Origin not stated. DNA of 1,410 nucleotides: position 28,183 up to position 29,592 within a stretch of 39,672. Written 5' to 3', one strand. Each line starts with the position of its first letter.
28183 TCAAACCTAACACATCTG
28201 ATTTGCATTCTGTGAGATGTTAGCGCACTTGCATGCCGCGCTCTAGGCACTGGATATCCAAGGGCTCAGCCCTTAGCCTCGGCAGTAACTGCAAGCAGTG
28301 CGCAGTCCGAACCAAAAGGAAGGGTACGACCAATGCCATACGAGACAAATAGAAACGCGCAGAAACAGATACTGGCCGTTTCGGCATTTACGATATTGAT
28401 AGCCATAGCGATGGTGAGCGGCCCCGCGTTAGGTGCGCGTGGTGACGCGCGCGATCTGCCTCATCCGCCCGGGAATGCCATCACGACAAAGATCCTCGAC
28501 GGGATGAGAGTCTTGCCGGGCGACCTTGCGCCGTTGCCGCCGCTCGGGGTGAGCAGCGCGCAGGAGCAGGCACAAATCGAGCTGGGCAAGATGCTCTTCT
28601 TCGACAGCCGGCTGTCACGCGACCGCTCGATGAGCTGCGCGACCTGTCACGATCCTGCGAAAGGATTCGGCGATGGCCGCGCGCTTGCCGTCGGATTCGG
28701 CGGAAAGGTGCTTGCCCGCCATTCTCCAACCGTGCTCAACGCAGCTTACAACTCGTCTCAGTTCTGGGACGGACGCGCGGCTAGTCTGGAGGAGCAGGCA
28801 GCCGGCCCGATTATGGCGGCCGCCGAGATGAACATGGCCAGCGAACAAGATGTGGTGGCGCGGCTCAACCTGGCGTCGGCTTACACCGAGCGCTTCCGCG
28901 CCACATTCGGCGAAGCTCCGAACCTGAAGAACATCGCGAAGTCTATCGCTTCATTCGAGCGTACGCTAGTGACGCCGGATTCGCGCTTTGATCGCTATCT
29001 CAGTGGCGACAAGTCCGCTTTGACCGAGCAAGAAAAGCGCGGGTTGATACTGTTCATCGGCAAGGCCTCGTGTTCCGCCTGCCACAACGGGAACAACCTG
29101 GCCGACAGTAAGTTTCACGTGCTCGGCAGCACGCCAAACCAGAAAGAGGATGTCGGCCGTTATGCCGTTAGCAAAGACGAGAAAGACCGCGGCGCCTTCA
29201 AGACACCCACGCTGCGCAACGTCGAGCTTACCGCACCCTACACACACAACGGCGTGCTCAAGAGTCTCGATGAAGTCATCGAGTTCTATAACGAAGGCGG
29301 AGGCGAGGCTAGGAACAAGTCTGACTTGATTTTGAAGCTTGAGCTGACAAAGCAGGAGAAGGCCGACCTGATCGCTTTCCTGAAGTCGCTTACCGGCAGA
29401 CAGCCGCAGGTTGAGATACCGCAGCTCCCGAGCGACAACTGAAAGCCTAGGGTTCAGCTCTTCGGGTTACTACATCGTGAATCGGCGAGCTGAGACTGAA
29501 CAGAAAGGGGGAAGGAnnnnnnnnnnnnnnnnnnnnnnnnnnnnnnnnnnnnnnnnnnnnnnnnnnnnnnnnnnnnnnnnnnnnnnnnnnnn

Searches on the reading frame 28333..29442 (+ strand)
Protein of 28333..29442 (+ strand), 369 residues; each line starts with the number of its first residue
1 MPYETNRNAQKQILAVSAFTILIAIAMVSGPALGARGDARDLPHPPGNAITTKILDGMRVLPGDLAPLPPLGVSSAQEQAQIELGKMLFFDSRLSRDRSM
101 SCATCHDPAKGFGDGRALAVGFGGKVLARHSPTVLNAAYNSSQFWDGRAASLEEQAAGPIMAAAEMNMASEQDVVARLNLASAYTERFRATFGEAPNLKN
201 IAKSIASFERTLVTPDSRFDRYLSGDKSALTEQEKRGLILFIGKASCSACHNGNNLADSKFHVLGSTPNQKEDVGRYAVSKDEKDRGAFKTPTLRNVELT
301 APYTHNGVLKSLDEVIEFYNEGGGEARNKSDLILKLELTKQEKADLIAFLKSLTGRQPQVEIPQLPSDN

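Call 3: search_protein_families(library=pfam, proteins=[window:28333-29442:+], max_evalue=0.01)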
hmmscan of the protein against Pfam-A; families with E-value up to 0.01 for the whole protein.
window:28333-29442:+ (369 aa): 5 families
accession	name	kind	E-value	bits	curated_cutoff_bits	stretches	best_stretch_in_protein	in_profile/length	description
PF03150.19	CCP_MauG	-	5.4e-61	206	25.6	1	80-227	2-148/149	Di-haem cytochrome c peroxidase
PF00034.26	Cytochrom_C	-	2.2e-08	35.8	21.3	1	244-353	9-89/90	Cytochrome c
PF09086.16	DUF1924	-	7.5e-06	26.7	22.5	0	77-107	3-34/96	Domain of unknown function (DUF1924)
PF06537.16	DHOR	-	0.00078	18.4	22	0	295-353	446-499/499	Di-haem oxidoreductase, putative peroxidase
PF14522.11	Cytochrome_C7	-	0.0013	18.9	24.8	0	244-256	41-53/67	Cytochrome c7 and related cytochrome c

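Call 5: search_protein_families(library=ncbifam, proteins=[window:28333-29442:+], max_evalue=0.01)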
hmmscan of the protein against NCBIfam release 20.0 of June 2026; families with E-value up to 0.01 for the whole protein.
window:28333-29442:+ (369 aa): 6 families
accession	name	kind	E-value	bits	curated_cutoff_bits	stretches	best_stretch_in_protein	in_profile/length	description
TIGR03791.1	TTQ_mauG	equivalog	1.4e-82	277.2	443.85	1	81-366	5-291/291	tryptophan tryptophylquinone biosynthesis enzyme MauG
TIGR04039.1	MXAN_0977_Heme2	hypoth_equivalog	4e-73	246.4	362.85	1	79-356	9-324/336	MbnH family di-heme enzyme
TIGR03981.2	SAM_quin_mod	hypoth_equivalog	1.1e-49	169.4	340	2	193-319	224-358/411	His-Xaa-Ser system-associated MauG-like protein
NF052341.1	hydrazine_gamma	equivalog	3.4e-06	26.2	625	0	289-353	281-339/339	hydrazine synthase subunit gamma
TIGR04484.1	thiosulf_SoxA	equivalog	0.00015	21.2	110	1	74-110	100-134/212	sulfur oxidation c-type cytochrome SoxA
NF040606.1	CytoC_perox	subfamily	0.00024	20.4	150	1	75-316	291-453/524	di-heme-cytochrome C peroxidase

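Call 25: find_homologous_proteins(query=window:28333-29442:+, max_evalue=1e-20)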
Query window:28333-29442:+ (369 aa): 7946 proteins with E <= 1e-20 among 8000 candidates; the best 120 are listed.
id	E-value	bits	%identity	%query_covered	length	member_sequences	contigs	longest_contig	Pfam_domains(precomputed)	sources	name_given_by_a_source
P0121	1.7e-241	818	100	100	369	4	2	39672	PF09086.17,PF03150.20,PF00034.27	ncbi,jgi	jgi:cytochrome c peroxidase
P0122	1.7e-216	736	88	100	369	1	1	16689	PF03150.20,PF00034.27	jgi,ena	jgi:cytochrome c peroxidase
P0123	9.2e-213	724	86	100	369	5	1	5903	PF09086.17,PF03150.20,PF00034.27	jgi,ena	jgi:cytochrome c peroxidase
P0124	2.3e-210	716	86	100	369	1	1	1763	PF03150.20,PF00034.27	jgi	jgi:cytochrome c peroxidase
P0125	2.8e-209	712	87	100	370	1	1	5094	PF09086.17,PF03150.20,PF00034.27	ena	-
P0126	8.2e-186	635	90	85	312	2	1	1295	PF03150.20,PF00034.27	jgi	jgi:cytochrome c peroxidase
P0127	2.5e-157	542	66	100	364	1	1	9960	PF03150.20,PF00034.27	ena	-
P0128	3.8e-150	518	68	90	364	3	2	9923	PF03150.20,PF00034.27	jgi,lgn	-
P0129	4.9e-144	498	61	99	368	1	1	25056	PF03150.20,PF00034.27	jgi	jgi:cytochrome c peroxidase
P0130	5.9e-139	481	60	100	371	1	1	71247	PF03150.20,PF21419.3,PF00034.27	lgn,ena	-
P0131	3.5e-135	469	65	88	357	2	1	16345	PF03150.20,PF00034.27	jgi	jgi:cytochrome c peroxidase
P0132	7.4e-134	464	60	96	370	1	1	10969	PF03150.20,PF00034.27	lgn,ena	-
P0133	3.5e-133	462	59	95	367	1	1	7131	PF03150.20,PF00034.27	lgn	-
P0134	4.6e-132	459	63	87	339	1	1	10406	PF03150.20,PF00034.27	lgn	-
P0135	2.4e-129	450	56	100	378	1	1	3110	PF03150.20,PF00034.27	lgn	-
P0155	7.7e-123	428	57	96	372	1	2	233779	PF03150.20,PF00034.27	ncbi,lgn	-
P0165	1.4e-121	424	60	86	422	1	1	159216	PF03150.20,PF00034.27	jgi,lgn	-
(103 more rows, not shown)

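Call 26: search_solved_structures(query=window:28333-29442:+, max_evalue=1e-10, show_alignments=2)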
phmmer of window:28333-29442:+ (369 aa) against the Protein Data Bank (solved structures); distinct sequences matched with E-value up to 1e-10: 29.
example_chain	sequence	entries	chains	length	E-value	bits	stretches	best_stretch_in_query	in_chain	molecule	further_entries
1nml_A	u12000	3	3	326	4.6e-65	223.3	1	68-367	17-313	di-haem cytochrome c peroxidase | Cytochrome c peroxidase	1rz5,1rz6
2c1u_A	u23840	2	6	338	8.9e-65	222.4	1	80-366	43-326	DI-HAEM CYTOCHROME C PEROXIDASE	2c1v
3hq6_A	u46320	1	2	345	5.5e-63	216.5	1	77-367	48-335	Cytochrome c551 peroxidase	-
3hq9_A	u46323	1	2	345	1e-62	215.6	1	77-367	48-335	Cytochrome c551 peroxidase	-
3hq8_A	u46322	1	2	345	1.4e-62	215.1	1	77-367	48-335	Cytochrome c551 peroxidase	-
1iqc_A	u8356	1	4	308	6.9e-62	212.9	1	67-369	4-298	di-heme peroxidase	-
1eb7_A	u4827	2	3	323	8.6e-62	212.6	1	79-367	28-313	CYTOCHROME C551 PEROXIDASE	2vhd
4aal_A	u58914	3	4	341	7.7e-61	209.4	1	67-367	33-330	CYTOCHROME C551 PEROXIDASE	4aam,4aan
3hq7_A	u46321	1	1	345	8.9e-61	209.2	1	77-367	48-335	Cytochrome c551 peroxidase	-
4aao_A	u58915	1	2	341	1.4e-60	208.6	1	67-367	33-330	CYTOCHROME C551 PEROXIDASE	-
3o5c_A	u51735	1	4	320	1.9e-58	201.6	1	67-369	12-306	Cytochrome c551 peroxidase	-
1zzh_A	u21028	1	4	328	2e-54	188.3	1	69-366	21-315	cytochrome c peroxidase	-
9qdt_A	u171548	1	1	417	3.3e-54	187.6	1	67-355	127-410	Probable cytochrome c peroxidase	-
6qkn_A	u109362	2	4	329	1e-51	179.4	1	78-358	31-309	Cytochrome-c peroxidase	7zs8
6fu3_A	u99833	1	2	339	1.2e-51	179.3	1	78-358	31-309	Protein CcpR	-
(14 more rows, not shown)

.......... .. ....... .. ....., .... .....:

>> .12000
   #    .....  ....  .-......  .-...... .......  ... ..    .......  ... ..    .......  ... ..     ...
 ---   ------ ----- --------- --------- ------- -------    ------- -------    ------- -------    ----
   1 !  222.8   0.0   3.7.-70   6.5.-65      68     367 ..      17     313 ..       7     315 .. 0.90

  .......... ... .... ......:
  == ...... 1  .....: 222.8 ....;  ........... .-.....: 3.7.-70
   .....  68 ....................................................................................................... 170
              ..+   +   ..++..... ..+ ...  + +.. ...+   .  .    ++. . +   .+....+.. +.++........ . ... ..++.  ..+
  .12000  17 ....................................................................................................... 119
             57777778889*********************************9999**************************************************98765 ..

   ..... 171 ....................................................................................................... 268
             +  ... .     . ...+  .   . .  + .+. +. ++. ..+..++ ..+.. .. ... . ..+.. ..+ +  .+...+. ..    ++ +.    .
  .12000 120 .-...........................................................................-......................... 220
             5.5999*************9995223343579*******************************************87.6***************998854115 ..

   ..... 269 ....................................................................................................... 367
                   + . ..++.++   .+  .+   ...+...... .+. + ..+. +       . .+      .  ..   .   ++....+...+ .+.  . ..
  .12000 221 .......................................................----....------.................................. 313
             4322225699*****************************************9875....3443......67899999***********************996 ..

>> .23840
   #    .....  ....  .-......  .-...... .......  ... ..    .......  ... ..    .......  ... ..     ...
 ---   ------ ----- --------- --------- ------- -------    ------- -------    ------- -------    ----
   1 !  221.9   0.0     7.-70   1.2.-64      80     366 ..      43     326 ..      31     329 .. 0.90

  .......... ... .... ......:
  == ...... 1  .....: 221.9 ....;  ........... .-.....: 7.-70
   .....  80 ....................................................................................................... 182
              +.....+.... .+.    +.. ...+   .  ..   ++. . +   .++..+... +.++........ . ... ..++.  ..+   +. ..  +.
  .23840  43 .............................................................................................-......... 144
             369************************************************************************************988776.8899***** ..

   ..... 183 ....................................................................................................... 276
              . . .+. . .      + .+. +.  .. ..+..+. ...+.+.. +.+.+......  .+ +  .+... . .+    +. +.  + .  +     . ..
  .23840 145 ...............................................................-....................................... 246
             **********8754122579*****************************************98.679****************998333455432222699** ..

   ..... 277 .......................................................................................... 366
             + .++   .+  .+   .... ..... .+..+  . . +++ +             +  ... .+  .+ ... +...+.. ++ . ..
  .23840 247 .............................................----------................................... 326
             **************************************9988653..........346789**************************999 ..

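Call 27: find_encoding_contigs(protein=P0122, flank=10000, max_places=3)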
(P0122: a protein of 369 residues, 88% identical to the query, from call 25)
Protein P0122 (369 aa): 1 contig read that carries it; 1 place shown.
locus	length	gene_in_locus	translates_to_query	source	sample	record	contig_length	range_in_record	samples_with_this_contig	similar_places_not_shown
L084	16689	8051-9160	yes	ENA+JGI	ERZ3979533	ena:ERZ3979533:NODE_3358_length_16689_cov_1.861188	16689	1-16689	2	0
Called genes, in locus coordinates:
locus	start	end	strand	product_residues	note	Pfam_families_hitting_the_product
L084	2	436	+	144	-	?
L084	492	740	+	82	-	-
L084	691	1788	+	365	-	PF03109:ABC1 (faint), PF00069:Pkinase, PF01636:APH (faint), PF07714:PK_Tyr_Ser-Thr, PF00069:Pkinase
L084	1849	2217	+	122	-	-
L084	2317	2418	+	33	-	-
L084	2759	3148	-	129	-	PF20432:Xre-like-HTH, PF09722:Xre_MbcA_ParS_C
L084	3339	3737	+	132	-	PF14024:DUF4240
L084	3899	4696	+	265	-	PF02661:Fic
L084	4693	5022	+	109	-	-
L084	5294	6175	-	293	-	PF24793:GINT1_N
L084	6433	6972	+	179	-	-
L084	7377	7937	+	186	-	PF13473:Cupredoxin_1 (weak), PF00127:Copper-bind (faint)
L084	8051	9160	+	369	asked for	PF03150:CCP_MauG, PF00034:Cytochrom_C (faint)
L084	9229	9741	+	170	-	PF01322:Cytochrom_C_2 (weak)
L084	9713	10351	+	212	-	-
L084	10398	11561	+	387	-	PF00672:HAMP, PF00512:HisKA, PF02518:HATPase_c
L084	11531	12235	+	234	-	PF00072:Response_reg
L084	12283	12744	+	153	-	PF00072:Response_reg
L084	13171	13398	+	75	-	-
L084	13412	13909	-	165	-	PF02687:FtsX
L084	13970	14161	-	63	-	-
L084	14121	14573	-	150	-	PF12704:MacB_PCD (weak)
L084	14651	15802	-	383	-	PF12704:MacB_PCD, PF02687:FtsX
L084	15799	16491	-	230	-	PF00005:ABC_tran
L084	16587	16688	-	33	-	?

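Call 28: find_encoding_contigs(protein=P0129, flank=10000, max_places=3)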
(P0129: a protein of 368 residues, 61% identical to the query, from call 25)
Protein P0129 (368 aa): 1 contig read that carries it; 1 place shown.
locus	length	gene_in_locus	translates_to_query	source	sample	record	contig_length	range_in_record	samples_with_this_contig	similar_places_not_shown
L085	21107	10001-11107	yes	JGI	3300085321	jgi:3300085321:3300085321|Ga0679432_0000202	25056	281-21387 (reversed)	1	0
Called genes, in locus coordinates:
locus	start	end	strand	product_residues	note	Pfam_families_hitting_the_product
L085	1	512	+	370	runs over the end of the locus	-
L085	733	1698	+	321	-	PF04794:YdjC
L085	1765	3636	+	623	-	PF02129:Peptidase_S15, PF00326:Peptidase_S9 (faint), PF08530:PepX_C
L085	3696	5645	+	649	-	PF01738:DLH (weak), PF20434:BD-FAE, PF00326:Peptidase_S9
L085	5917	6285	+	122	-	PF00072:Response_reg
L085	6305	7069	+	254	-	PF01590:GAF, PF13185:GAF_2 (weak), PF13492:GAF_3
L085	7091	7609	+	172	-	PF03975:CheD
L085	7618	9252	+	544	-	PF01627:Hpt, PF02895:H-kinase_dim, PF02518:HATPase_c, PF01584:CheW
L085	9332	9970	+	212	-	PF00127:Copper-bind (faint), PF13620:CarboxypepD_reg (weak)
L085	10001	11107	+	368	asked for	PF00034:Cytochrom_C (faint), PF03150:CCP_MauG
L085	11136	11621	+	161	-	PF01322:Cytochrom_C_2 (weak)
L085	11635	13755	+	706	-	PF00672:HAMP, PF00015:MCPsignal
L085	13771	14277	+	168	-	PF01584:CheW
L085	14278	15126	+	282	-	PF03705:CheR_N, PF01739:CheR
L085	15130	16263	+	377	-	PF00072:Response_reg, PF01339:CheB_methylest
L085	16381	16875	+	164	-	PF13577:SnoaL_4 (weak), PF14534:DUF4440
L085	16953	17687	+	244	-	PF07638:Sigma70_ECF, PF08281:Sigma70_r4_2, PF04545:Sigma70_r4 (weak)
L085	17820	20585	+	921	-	PF00069:Pkinase, PF01636:APH (faint), PF07714:PK_Tyr_Ser-Thr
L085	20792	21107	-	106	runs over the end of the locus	-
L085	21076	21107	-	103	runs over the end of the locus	?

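Call 29: find_encoding_contigs(protein=P0130, flank=10000, max_places=3)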
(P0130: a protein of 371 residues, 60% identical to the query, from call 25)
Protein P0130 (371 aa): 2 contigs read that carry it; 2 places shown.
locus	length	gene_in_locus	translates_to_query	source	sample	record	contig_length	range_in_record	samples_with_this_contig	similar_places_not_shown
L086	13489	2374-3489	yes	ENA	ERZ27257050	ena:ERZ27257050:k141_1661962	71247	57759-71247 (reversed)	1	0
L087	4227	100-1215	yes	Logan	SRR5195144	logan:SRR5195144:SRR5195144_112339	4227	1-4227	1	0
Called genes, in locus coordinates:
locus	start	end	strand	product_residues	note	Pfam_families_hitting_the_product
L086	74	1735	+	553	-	PF01627:Hpt, PF02895:H-kinase_dim, PF02518:HATPase_c, PF01584:CheW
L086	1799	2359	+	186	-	PF00127:Copper-bind (faint), PF13620:CarboxypepD_reg, PF14686:fn3_3 (weak)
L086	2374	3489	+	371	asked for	PF00034:Cytochrom_C (faint), PF03150:CCP_MauG, PF21419:RoxA-like_Cyt-c (faint)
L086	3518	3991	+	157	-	PF01322:Cytochrom_C_2 (weak)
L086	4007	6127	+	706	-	PF00672:HAMP, PF00015:MCPsignal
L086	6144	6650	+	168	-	PF01584:CheW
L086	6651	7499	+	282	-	PF03705:CheR_N, PF01739:CheR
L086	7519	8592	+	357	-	PF00072:Response_reg, PF01339:CheB_methylest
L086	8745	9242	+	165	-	PF13577:SnoaL_4 (weak), PF13474:SnoaL_3 (weak), PF14534:DUF4440, PF12680:SnoaL_2 (faint)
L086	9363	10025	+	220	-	PF07638:Sigma70_ECF, PF08281:Sigma70_r4_2, PF04545:Sigma70_r4 (weak)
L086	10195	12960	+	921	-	PF00069:Pkinase, PF01636:APH (faint), PF03109:ABC1 (faint), PF07714:PK_Tyr_Ser-Thr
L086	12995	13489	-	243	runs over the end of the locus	PF13489:Methyltransf_23, PF13847:Methyltransf_31 (weak), PF08241:Methyltransf_11, PF08242:Methyltransf_12, PF13649:Methyltransf_25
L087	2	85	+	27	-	?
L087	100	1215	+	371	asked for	PF00034:Cytochrom_C (faint), PF03150:CCP_MauG, PF21419:RoxA-like_Cyt-c (faint)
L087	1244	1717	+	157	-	PF01322:Cytochrom_C_2 (weak)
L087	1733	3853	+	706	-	PF00672:HAMP, PF00015:MCPsignal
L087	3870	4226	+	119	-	?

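Call 34: find_related_loci(query=A2, collection=metagenome_contigs, flank=8000)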
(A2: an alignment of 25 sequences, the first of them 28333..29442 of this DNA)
Query A2 (369 aa) in metagenome_contigs; peptide patterns used: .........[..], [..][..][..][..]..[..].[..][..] (x = any residue, [..] = any of these).
600 stretches matched a pattern (row limit reached: there are more); 587 encode a relative of the query (tblastn E <= 1e-3); the best 80 are kept; 80 distinct loci.
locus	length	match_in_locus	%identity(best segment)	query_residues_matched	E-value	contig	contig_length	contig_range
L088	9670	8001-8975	58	48-368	8e-126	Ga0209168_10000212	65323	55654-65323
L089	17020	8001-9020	53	21-355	4e-114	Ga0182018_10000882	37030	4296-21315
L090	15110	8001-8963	54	46-363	9e-107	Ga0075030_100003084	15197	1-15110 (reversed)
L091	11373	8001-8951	52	52-366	8e-103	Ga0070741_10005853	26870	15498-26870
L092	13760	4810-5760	51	52-366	7e-100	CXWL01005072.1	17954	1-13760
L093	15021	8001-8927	53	65-366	3e-99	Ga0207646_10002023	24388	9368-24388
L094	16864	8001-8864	52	78-367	1e-97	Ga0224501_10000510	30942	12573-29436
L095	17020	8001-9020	50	32-369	4e-97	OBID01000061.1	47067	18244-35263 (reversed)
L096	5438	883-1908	47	23-366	1e-94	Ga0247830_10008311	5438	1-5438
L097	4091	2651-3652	45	33-366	1e-89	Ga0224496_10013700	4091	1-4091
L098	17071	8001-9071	44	54-369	8e-88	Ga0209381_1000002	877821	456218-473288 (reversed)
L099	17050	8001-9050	44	21-368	4e-88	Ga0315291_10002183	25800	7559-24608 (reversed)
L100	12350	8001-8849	49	80-360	1e-87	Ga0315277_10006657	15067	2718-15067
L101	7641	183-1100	48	61-366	3e-86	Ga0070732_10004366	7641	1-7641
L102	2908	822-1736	47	62-360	2e-87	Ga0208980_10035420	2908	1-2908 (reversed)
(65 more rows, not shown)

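Call 57: find_encoding_contigs(protein=P0131, flank=6000, max_places=2)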
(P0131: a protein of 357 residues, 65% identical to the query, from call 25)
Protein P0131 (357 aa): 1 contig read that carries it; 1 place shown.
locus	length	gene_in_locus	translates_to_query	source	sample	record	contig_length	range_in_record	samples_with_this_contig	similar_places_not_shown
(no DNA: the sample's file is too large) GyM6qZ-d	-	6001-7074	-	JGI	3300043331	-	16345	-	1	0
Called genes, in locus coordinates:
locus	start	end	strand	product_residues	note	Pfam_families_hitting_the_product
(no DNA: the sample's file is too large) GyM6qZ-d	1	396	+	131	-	PF00072:Response_reg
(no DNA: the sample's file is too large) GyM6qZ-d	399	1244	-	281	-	PF04542:Sigma70_r2, PF04539:Sigma70_r3 (weak), PF08281:Sigma70_r4_2 (weak), PF04545:Sigma70_r4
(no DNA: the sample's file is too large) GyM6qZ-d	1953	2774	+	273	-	PF02633:Creatininase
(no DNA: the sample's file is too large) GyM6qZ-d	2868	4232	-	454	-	PF00089:Trypsin, PF10459:Peptidase_S46 (faint), PF13365:Trypsin_2, PF13180:PDZ_2, PF17820:PDZ_6, PF00595:PDZ (weak), PF13180:PDZ_2, PF17820:PDZ_6, +1 more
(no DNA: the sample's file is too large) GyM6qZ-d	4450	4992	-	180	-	PF04972:BON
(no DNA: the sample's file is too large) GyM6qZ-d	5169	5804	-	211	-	-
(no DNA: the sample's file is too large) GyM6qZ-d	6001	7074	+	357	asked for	PF00034:Cytochrom_C (faint), PF03150:CCP_MauG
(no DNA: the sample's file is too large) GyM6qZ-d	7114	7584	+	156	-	PF01322:Cytochrom_C_2 (weak)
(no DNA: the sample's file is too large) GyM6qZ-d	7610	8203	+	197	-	PF00127:Copper-bind (faint)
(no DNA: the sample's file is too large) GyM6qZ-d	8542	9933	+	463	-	PF28494:GlyRS_ins_1 (faint), PF00587:tRNA-synt_2b, PF03129:HGTP_anticodon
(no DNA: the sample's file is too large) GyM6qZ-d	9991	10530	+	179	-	PF00034:Cytochrom_C, PF13442:Cytochrome_CBB3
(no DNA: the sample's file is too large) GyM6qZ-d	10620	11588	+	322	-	PF00480:ROK, PF01869:BcrAD_BadFG (faint)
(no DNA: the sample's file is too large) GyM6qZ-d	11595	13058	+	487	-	-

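Call 58: find_encoding_contigs(protein=P0155, flank=6000, max_places=2)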
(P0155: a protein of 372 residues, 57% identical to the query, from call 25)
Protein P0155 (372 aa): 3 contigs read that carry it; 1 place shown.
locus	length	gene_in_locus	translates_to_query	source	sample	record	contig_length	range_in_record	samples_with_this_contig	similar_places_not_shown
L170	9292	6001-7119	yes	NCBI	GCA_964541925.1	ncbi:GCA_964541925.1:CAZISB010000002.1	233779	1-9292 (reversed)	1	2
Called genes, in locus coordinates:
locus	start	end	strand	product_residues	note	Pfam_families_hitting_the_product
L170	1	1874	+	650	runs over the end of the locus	-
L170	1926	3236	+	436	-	PF07992:Pyr_redox_2 (faint)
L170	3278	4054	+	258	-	PF13489:Methyltransf_23, PF13847:Methyltransf_31, PF08241:Methyltransf_11, PF08242:Methyltransf_12, PF13649:Methyltransf_25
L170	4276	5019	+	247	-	PF17131:TP_0789-like (weak)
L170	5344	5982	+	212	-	-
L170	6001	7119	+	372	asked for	PF00034:Cytochrom_C (faint), PF03150:CCP_MauG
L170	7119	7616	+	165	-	PF01322:Cytochrom_C_2 (weak)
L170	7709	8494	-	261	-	PF10502:Peptidase_S26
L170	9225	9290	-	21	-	?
